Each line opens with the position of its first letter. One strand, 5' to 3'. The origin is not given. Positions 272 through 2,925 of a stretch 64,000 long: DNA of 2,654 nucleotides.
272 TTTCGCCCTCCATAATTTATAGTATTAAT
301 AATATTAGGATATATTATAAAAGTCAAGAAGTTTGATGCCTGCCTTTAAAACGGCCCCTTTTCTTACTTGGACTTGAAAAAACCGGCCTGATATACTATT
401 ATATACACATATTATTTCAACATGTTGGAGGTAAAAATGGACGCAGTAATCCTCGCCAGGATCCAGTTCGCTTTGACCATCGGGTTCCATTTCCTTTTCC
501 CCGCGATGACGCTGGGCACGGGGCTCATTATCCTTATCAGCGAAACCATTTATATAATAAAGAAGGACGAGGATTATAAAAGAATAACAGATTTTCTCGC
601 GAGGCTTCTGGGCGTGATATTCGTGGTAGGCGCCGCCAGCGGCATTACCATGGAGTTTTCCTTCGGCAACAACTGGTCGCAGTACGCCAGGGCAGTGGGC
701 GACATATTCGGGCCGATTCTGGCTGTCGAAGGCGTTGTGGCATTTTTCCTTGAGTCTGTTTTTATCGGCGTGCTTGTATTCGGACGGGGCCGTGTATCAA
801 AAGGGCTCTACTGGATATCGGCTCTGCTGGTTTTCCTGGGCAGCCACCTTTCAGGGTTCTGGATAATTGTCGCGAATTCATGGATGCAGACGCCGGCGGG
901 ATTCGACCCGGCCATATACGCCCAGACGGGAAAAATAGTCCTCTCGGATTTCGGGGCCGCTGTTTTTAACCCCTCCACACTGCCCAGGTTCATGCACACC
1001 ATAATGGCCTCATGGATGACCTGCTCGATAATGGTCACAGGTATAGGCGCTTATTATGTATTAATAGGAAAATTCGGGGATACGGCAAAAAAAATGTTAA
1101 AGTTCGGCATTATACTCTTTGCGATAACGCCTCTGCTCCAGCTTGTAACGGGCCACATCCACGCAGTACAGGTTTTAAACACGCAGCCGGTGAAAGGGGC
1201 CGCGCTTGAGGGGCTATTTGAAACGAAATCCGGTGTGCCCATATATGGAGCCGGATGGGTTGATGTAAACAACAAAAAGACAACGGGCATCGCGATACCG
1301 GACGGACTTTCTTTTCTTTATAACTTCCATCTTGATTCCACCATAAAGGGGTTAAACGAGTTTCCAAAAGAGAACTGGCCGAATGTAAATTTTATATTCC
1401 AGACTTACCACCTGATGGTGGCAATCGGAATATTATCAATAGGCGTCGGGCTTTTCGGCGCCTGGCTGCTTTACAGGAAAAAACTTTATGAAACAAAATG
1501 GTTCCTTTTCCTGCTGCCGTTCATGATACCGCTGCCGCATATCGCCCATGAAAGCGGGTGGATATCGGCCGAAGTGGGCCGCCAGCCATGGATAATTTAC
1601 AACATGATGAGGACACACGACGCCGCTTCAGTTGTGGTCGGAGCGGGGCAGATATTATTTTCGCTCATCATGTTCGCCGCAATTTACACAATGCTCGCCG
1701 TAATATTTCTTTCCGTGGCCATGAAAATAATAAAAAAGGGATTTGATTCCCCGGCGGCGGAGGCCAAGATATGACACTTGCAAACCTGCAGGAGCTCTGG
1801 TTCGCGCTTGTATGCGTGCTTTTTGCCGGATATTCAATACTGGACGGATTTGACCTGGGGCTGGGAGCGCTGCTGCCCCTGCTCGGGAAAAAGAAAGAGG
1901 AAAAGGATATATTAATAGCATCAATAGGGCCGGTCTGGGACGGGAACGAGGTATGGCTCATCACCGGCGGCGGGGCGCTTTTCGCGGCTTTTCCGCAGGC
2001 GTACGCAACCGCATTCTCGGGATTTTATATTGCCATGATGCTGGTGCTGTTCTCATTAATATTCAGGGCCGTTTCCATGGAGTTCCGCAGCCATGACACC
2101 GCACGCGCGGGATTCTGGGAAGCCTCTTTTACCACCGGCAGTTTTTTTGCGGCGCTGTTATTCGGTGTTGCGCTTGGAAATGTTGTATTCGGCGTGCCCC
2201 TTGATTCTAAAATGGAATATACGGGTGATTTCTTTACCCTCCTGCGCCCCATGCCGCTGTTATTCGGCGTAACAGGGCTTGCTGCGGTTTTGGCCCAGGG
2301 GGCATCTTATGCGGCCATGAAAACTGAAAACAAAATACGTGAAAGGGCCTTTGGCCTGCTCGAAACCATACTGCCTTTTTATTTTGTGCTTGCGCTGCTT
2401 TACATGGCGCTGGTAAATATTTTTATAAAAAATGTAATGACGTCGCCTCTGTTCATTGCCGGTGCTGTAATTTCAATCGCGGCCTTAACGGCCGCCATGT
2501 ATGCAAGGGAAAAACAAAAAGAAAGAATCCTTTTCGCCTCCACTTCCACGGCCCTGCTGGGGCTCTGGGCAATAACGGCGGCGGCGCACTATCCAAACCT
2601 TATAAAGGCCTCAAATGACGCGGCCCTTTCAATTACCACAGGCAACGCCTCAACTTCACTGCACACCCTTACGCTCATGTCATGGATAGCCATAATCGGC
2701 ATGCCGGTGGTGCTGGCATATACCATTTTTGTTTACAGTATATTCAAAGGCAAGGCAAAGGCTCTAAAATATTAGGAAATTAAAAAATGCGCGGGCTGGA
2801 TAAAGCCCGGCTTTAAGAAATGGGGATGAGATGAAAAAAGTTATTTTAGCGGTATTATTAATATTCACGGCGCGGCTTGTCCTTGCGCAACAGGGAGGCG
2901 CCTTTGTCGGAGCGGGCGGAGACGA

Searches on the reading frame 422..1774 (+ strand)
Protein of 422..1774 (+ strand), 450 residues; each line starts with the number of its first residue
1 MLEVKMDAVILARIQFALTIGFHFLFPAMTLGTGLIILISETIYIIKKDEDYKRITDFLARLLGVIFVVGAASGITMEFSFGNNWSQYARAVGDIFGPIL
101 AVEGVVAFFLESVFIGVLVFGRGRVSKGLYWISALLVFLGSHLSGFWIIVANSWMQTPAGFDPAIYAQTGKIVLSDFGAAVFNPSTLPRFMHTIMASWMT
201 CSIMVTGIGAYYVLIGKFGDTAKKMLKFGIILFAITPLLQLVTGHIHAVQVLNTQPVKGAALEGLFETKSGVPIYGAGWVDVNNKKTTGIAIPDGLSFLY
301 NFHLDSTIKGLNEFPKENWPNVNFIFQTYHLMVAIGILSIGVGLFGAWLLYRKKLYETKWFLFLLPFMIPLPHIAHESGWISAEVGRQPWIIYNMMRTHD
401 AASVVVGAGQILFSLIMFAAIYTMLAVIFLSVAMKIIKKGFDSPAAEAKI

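Call 11: search_protein_families(library=pfam, proteins=[window:422-1774:+], max_evalue=0.001)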
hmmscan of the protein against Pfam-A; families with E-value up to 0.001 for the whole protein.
window:422-1774:+ (450 aa): 1 family
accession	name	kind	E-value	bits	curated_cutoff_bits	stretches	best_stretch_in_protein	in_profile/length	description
PF01654.22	Cyt_bd_oxida_I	-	1.1e-145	485.9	26.2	1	11-440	1-417/418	Cytochrome bd terminal oxidase subunit I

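Call 83: find_encoding_contigs(protein=window:422-1774:+, flank=10000, max_places=3)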
Protein window:422-1774:+ (450 aa): 2 contigs read that carry it; 2 places shown.
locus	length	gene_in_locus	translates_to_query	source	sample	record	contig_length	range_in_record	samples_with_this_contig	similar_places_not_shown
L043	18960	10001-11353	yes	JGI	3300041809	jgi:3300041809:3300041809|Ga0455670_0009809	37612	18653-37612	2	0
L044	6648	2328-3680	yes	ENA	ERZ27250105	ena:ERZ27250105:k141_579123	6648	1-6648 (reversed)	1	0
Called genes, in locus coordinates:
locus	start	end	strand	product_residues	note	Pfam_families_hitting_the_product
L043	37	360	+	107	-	PF12836:HHH_3, PF14520:HHH_5 (faint), PF00633:HHH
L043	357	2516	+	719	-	PF13567:DUF4131, PF03772:Competence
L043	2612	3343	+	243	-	PF00483:NTP_transferase, PF12804:NTP_transf_3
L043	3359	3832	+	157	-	PF00908:dTDP_sugar_isom, PF05523:FdtA, PF14667:Polysacc_synt_C, PF07883:Cupin_2 (faint)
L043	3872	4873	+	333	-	PF01073:3Beta_HSD, PF01370:Epimerase, PF02719:Polysacc_synt_2, PF04321:RmlD_sub_bind, PF05368:NmrA (weak), PF07993:NAD_binding_4, PF13460:NAD_binding_10, PF16363:GDP_Man_Dehyd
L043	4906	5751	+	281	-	PF01370:Epimerase, PF04321:RmlD_sub_bind, PF16363:GDP_Man_Dehyd, PF01073:3Beta_HSD, PF02719:Polysacc_synt_2, PF07993:NAD_binding_4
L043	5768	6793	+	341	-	PF00106:adh_short (weak), PF01073:3Beta_HSD, PF01370:Epimerase, PF02719:Polysacc_synt_2, PF04321:RmlD_sub_bind, PF07993:NAD_binding_4, PF16363:GDP_Man_Dehyd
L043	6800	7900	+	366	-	PF00534:Glycos_transf_1, PF13692:Glyco_trans_1_4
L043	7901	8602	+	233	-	PF18912:DZR_2, PF00156:Pribosyltran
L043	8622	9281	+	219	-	PF06508:QueC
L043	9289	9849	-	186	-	PF21349:RUBY_RBDX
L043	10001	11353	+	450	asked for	PF01654:Cyt_bd_oxida_I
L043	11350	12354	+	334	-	PF02322:Cyt_bd_oxida_II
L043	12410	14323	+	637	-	PF07715:Plug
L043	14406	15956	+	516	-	-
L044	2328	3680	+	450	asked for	PF01654:Cyt_bd_oxida_I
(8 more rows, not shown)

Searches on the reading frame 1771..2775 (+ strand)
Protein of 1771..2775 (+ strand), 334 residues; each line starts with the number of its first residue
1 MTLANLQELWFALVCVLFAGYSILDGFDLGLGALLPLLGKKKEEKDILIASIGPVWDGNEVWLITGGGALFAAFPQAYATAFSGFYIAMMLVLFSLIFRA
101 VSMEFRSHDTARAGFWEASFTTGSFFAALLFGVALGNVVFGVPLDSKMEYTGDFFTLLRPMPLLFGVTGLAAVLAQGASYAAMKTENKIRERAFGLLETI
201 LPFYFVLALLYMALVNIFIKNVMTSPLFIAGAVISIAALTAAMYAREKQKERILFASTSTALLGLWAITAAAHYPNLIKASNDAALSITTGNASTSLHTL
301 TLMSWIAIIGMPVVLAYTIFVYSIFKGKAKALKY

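Call 11: search_protein_families(library=pfam, proteins=[window:1771-2775:+], max_evalue=0.001)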
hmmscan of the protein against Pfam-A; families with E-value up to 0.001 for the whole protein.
window:1771-2775:+ (334 aa): 1 family
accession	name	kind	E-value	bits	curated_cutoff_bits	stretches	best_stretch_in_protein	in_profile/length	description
PF02322.20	Cyt_bd_oxida_II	-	1.6e-91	307.3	35.6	1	6-325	1-302/302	Cytochrome bd terminal oxidase subunit II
